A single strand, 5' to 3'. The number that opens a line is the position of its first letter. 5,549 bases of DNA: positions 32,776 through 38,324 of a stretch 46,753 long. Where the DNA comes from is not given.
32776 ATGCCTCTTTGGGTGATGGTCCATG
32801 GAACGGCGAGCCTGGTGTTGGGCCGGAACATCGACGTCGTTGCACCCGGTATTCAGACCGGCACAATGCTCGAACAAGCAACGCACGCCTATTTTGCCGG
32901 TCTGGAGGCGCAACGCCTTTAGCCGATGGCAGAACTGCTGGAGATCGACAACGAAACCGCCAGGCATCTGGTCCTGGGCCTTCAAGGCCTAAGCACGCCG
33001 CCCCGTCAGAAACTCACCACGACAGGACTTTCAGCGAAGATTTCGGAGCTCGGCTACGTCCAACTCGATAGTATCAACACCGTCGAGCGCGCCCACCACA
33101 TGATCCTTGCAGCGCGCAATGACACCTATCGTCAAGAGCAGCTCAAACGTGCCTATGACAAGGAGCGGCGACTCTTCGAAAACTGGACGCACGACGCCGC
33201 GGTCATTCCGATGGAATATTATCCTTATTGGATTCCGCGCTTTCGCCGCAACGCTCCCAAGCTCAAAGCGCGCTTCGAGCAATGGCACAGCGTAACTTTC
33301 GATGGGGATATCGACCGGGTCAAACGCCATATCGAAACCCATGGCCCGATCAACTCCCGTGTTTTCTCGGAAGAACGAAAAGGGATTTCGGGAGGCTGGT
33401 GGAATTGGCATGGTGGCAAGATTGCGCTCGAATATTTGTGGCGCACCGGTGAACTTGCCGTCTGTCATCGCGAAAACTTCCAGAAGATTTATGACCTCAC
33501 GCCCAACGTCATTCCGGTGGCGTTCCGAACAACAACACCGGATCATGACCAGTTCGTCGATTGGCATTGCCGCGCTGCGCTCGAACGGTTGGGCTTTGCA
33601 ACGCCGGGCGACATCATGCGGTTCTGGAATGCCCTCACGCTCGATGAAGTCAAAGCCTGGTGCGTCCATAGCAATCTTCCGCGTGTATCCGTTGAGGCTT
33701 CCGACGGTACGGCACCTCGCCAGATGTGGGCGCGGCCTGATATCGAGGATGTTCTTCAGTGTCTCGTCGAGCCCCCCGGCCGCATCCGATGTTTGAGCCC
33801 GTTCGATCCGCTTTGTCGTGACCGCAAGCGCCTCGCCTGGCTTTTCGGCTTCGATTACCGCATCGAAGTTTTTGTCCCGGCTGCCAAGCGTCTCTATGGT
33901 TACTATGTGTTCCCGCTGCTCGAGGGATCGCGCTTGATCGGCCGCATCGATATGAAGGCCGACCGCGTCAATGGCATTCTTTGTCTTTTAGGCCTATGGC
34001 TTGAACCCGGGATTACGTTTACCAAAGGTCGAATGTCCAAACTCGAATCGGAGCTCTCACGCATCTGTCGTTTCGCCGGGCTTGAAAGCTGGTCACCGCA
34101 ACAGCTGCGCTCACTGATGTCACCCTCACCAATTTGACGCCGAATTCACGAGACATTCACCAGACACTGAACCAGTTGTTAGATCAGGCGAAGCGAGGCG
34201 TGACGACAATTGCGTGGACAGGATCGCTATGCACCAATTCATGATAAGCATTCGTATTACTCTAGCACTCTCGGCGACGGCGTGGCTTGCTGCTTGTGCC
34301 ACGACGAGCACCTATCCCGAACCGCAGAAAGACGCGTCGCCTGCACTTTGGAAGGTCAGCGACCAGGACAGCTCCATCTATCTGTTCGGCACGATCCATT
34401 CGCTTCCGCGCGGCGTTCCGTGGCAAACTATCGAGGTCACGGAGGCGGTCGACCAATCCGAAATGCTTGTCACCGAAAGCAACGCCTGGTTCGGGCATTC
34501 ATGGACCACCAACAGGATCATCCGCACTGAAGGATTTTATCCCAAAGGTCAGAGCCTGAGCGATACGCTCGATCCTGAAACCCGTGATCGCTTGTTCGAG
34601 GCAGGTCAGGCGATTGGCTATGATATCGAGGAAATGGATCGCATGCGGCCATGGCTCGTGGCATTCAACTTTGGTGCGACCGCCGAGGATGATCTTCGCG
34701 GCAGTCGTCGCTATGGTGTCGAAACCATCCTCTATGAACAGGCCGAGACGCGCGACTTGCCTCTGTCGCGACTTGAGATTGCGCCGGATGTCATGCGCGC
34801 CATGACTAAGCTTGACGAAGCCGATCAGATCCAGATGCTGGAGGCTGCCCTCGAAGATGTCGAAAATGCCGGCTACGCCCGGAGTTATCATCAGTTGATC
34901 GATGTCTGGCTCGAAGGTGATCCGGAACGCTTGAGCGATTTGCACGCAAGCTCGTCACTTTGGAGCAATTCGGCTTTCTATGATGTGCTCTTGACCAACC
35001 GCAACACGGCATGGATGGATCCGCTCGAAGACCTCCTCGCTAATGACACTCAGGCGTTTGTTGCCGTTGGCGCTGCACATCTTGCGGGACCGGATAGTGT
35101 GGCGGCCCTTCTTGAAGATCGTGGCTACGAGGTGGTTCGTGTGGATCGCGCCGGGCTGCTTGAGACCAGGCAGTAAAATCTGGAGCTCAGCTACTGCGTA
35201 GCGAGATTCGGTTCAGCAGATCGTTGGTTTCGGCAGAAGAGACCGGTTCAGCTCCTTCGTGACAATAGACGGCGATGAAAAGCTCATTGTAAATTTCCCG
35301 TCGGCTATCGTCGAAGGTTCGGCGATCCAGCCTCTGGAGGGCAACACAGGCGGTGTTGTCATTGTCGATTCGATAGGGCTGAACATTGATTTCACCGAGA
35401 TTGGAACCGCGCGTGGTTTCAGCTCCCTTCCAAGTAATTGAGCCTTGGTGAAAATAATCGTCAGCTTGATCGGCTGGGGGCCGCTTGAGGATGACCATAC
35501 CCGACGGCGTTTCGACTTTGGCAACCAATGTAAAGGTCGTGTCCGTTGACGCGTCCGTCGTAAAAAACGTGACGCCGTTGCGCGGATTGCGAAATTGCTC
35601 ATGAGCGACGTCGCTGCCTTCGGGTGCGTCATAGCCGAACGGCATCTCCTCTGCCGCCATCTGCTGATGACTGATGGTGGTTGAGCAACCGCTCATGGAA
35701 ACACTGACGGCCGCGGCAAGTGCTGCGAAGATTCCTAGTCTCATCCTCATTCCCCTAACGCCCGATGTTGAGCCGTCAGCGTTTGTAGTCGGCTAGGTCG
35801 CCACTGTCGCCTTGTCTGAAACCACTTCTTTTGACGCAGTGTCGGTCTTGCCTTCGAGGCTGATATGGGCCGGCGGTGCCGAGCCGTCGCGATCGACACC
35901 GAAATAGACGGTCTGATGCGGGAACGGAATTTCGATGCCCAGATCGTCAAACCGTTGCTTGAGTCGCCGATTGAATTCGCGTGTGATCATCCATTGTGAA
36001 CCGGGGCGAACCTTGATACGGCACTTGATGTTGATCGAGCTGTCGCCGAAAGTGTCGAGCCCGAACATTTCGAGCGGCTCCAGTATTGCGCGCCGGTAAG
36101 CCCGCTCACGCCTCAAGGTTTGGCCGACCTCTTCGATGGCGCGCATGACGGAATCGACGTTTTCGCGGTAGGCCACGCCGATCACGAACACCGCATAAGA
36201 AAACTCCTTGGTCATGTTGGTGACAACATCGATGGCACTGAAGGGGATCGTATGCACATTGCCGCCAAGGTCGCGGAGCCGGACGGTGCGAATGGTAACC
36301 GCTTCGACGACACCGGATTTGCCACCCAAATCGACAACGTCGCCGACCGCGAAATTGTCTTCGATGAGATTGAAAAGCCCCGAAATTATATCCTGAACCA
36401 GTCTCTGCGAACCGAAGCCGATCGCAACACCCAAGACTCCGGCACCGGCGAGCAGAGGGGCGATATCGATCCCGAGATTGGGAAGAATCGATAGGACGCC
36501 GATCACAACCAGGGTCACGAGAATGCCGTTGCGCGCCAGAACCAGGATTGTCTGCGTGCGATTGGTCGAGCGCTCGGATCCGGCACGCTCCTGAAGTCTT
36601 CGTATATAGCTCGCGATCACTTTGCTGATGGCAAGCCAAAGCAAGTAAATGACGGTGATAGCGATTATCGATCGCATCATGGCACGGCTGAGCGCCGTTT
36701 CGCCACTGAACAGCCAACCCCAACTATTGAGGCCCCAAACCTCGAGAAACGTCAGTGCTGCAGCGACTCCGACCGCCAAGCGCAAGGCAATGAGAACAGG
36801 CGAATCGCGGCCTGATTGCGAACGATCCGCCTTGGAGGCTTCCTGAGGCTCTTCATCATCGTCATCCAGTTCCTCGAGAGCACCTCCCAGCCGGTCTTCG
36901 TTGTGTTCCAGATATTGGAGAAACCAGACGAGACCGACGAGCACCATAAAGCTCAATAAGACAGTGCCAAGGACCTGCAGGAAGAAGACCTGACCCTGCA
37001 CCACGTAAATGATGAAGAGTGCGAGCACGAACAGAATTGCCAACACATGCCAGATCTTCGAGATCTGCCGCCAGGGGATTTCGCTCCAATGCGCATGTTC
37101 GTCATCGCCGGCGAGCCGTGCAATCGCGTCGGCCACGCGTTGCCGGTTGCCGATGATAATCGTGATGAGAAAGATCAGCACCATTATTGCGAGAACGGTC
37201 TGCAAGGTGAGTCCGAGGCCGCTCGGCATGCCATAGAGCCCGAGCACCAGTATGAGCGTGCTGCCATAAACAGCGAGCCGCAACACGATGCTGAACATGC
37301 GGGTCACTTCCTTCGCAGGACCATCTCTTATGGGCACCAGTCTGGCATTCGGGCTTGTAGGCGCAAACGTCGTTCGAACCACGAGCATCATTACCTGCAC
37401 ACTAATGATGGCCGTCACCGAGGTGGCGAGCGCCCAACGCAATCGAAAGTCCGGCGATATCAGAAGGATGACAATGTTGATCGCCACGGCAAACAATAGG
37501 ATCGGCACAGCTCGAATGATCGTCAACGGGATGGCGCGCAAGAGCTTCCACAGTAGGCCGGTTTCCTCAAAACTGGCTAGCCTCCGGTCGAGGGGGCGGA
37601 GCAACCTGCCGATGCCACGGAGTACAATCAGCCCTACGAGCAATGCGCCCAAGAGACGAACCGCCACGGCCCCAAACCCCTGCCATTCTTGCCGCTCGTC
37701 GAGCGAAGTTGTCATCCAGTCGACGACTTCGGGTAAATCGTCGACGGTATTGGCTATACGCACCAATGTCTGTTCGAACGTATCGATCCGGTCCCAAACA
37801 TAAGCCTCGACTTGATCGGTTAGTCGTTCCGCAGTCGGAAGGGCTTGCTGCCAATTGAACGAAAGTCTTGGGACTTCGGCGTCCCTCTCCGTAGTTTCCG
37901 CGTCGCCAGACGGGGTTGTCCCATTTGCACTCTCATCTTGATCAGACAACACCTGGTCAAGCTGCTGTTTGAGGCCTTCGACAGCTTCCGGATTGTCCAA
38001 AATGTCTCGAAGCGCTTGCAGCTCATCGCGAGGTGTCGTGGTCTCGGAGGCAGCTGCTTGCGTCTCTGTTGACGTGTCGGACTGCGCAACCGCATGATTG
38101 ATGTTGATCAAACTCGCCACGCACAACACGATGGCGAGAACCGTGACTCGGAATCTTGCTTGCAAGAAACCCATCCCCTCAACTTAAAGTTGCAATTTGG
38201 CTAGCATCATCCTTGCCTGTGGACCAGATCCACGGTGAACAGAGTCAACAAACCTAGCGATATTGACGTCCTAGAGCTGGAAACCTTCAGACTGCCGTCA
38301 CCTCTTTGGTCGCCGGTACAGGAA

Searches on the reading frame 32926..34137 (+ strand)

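Call 82: search_protein_families(library=pfam, proteins=[window:32926-34137:+], max_evalue=0.00001)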
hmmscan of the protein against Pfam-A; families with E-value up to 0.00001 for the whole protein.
window:32926-34137:+ (403 aa): 1 family
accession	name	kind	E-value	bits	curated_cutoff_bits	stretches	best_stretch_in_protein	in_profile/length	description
PF06224.18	AlkZ-like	-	3.3e-63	214.8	25.9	1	39-383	1-329/329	DNA glycosylase AlkZ-like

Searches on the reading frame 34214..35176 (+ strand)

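Call 82: search_protein_families(library=pfam, proteins=[window:34214-35176:+], max_evalue=0.00001)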
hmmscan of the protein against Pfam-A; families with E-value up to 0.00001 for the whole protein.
window:34214-35176:+ (320 aa): 1 family
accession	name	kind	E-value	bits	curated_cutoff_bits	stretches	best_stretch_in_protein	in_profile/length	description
PF01963.22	TraB_PrgY_gumN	-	2e-56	192.2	26.8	1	44-308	1-262/263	TraB/PrgY/gumN family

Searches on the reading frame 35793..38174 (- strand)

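Call 82: search_protein_families(library=pfam, proteins=[window:35793-38174:-], max_evalue=0.00001)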
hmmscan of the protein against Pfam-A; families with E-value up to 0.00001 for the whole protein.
window:35793-38174:- (793 aa): 3 families
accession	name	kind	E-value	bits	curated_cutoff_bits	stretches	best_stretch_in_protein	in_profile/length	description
PF00924.24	MS_channel_2nd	-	1.1e-14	54.7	20.2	1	592-655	2-67/68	Mechanosensitive ion channel, beta-domain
PF21088.3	MS_channel_1st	-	1.2e-09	38.4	23.1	1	550-590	2-42/42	Mechanosensitive ion channel, transmembrane helices 2/3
PF21082.3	MS_channel_3rd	-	4.1e-09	37.2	21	1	662-749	2-88/88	Mechanosensitive ion channel MscS, C-terminal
